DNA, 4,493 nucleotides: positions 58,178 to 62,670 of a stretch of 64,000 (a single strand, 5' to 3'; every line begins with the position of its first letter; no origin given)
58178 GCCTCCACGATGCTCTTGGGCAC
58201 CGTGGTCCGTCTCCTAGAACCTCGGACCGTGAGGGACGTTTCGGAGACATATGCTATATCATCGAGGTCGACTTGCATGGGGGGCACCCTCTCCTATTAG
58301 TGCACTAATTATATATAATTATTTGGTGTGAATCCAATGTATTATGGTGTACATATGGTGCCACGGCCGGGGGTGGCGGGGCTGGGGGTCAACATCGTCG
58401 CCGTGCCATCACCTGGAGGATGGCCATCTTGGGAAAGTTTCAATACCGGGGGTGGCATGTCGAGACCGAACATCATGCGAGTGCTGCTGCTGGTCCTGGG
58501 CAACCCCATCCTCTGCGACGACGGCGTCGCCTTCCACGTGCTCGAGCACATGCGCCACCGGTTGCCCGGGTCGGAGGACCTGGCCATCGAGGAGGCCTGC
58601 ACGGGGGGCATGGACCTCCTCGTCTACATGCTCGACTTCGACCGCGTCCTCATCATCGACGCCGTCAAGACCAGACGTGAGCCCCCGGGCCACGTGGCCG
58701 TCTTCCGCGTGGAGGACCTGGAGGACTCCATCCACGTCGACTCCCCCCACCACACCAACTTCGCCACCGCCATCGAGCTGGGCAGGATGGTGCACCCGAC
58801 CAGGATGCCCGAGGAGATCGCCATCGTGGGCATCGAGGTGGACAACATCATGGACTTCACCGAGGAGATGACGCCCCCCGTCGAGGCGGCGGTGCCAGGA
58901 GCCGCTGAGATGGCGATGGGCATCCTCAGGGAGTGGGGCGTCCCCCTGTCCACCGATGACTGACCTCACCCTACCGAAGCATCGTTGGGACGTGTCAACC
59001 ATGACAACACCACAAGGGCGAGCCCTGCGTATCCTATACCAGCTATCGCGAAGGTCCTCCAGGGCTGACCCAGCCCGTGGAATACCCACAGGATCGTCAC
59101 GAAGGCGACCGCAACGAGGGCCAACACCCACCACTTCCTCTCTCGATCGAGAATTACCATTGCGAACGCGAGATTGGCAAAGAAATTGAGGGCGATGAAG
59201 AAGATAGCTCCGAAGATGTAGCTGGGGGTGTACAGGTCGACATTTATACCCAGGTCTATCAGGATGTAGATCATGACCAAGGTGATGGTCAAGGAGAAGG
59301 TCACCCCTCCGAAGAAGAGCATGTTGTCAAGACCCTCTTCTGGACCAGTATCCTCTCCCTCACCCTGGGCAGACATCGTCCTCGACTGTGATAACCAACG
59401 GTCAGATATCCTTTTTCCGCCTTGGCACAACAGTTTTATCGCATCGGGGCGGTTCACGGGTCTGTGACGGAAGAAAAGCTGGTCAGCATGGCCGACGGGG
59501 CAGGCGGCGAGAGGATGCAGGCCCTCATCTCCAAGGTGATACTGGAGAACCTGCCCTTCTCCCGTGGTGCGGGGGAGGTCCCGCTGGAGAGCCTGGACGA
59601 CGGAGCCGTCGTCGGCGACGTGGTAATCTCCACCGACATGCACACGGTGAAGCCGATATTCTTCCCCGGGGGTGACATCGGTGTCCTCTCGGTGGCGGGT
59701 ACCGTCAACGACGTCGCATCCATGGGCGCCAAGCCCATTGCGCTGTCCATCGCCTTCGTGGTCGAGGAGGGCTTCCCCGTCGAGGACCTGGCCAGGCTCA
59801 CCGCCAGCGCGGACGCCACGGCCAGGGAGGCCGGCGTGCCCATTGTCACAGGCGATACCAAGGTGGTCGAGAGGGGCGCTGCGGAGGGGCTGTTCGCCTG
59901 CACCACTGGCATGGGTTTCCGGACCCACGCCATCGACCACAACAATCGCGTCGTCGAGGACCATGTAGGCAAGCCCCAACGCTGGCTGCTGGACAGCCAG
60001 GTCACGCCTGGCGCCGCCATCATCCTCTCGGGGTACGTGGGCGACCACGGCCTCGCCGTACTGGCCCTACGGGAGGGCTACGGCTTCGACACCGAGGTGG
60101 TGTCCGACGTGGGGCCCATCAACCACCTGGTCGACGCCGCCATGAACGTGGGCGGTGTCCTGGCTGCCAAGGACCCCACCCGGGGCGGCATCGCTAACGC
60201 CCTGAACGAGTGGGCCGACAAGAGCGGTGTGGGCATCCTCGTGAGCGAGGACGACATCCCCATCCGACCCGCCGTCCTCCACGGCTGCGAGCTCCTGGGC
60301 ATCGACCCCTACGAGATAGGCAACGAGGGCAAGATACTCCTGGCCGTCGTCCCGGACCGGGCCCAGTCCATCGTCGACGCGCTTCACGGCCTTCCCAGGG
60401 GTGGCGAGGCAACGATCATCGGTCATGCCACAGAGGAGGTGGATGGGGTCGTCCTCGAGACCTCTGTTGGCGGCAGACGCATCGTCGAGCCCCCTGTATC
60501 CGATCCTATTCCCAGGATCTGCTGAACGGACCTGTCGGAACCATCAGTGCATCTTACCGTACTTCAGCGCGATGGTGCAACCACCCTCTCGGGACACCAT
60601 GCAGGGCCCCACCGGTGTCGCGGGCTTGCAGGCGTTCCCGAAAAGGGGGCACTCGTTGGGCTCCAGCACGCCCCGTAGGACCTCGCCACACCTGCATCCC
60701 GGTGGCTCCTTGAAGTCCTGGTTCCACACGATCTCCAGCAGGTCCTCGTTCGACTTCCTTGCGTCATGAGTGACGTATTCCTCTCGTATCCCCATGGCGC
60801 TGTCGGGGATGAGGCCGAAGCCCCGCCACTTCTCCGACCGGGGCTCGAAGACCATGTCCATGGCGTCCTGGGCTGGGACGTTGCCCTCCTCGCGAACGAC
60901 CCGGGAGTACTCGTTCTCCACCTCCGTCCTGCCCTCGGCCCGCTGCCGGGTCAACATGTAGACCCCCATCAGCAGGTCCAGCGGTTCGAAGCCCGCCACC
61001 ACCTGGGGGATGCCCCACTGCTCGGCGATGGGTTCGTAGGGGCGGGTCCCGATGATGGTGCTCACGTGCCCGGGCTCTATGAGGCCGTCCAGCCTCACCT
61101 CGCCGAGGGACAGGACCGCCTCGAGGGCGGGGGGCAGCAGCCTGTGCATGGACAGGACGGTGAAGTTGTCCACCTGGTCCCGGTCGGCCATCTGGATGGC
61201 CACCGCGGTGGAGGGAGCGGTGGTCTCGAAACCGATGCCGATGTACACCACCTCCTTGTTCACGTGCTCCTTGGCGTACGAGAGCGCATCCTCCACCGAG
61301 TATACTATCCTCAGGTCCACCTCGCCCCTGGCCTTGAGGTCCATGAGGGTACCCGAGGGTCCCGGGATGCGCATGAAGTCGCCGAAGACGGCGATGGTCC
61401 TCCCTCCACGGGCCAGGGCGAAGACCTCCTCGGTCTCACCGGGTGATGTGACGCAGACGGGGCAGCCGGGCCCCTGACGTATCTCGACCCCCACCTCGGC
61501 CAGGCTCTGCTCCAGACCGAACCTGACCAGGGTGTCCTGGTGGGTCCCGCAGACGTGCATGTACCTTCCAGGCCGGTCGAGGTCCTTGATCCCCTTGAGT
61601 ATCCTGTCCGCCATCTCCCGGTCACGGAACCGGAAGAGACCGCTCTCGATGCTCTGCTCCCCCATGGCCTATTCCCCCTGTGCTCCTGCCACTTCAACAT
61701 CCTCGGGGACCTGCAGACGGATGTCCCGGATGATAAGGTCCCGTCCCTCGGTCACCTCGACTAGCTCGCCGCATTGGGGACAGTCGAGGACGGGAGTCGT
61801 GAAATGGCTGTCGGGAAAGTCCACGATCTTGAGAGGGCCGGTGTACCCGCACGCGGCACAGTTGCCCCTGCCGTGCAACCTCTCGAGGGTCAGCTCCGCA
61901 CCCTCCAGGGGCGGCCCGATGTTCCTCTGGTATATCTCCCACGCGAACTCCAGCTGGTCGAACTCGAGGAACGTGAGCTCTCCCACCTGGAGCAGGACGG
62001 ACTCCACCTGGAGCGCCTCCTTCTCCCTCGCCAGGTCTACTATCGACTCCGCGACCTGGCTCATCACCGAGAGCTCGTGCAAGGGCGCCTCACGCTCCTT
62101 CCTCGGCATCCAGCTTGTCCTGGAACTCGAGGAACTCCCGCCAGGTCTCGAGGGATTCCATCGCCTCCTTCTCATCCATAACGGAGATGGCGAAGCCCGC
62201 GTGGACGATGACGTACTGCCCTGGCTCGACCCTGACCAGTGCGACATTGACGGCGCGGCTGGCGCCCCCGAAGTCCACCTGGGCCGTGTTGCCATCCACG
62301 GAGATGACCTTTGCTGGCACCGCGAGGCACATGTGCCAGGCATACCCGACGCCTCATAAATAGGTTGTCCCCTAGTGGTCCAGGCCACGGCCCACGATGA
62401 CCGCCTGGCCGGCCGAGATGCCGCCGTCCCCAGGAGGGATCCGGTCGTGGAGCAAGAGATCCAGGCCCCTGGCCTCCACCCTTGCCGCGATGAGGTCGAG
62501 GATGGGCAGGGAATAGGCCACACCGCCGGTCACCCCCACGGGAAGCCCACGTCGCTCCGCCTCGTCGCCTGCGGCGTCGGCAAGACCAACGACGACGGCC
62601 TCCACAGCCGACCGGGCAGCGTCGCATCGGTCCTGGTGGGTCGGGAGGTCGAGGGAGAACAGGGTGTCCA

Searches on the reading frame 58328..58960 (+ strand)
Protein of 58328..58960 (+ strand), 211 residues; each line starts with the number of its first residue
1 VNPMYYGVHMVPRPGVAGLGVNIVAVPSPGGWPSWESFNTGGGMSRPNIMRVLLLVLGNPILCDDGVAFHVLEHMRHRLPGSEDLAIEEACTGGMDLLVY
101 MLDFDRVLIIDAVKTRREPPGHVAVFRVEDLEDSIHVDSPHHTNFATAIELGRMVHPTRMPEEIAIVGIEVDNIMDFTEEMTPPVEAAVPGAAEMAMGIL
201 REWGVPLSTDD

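Call 18: search_protein_families(library=ncbifam, proteins=[window:58328-58960:+], max_evalue=0.01)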
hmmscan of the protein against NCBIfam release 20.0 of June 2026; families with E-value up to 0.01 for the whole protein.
window:58328-58960:+ (211 aa): 7 families
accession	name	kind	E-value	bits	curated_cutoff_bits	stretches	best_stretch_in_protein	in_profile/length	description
TIGR00072.1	hydrog_prot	superfamily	3.2e-28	98.5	47.45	1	54-197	2-142/145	hydrogenase maturation protease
TIGR00140.1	hupD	subfamily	3.8e-20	72.4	151.8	1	52-204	1-151/151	HyaD/HybD family hydrogenase maturation endopeptidase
NF007777.0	PRK10466.1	equivalog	4.3e-17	62.3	190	1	50-207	1-156/164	HyaD/HybD family hydrogenase maturation endopeptidase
NF045519.1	NiFeSe_H2_mat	exception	4e-13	49.4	190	1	51-196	2-143/152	NiFeSe hydrogenase maturation protease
TIGR00130.1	frhD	equivalog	5.3e-11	42.8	134.95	1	51-201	4-152/153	coenzyme F420-reducing hydrogenase, FrhD protein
NF007616.0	PRK10264.1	equivalog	4.2e-10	39.6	261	1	50-205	4-158/195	hydrogenase 1 maturation protease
TIGR00142.1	hycI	equivalog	3.5e-08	33.3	119.1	1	53-202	2-144/146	hydrogenase maturation peptidase HycI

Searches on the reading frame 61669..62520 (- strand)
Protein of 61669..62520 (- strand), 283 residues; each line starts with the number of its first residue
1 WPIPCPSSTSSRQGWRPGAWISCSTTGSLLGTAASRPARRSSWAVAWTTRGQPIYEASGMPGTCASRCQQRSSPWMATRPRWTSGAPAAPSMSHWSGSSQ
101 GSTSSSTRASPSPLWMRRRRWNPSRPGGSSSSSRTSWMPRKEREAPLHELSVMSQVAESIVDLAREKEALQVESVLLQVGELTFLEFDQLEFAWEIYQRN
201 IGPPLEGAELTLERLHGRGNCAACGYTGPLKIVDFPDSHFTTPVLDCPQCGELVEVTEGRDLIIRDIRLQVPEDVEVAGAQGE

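Call 18: search_protein_families(library=ncbifam, proteins=[window:61669-62520:-], max_evalue=0.01)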
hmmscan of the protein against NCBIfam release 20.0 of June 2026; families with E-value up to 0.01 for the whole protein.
window:61669-62520:- (283 aa): 6 families
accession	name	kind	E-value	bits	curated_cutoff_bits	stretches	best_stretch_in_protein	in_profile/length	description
NF001976.0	PRK00762.1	equivalog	2.2e-22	79.1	146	1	147-271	1-120/124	hydrogenase maturation nickel metallochaperone HypA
TIGR00100.1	hypA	equivalog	6.8e-18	64.8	88.1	1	147-270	1-114/116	hydrogenase maturation nickel metallochaperone HypA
NF003008.0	PRK03824.1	equivalog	3.4e-08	33.5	125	1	147-269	1-133/135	hydrogenase nickel incorporation protein HypA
NF002979.0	PRK03681.1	subfamily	2e-05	24.8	121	1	147-268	1-112/116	hydrogenase/urease nickel incorporation protein HypA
NF009046.0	PRK12380.1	subfamily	0.00042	20.6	113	1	147-268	1-111/113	hydrogenase/urease nickel incorporation protein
NF001839.0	PRK00564.1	equivalog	0.0012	19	112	1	147-268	1-113/117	hydrogenase/urease nickel incorporation protein HypA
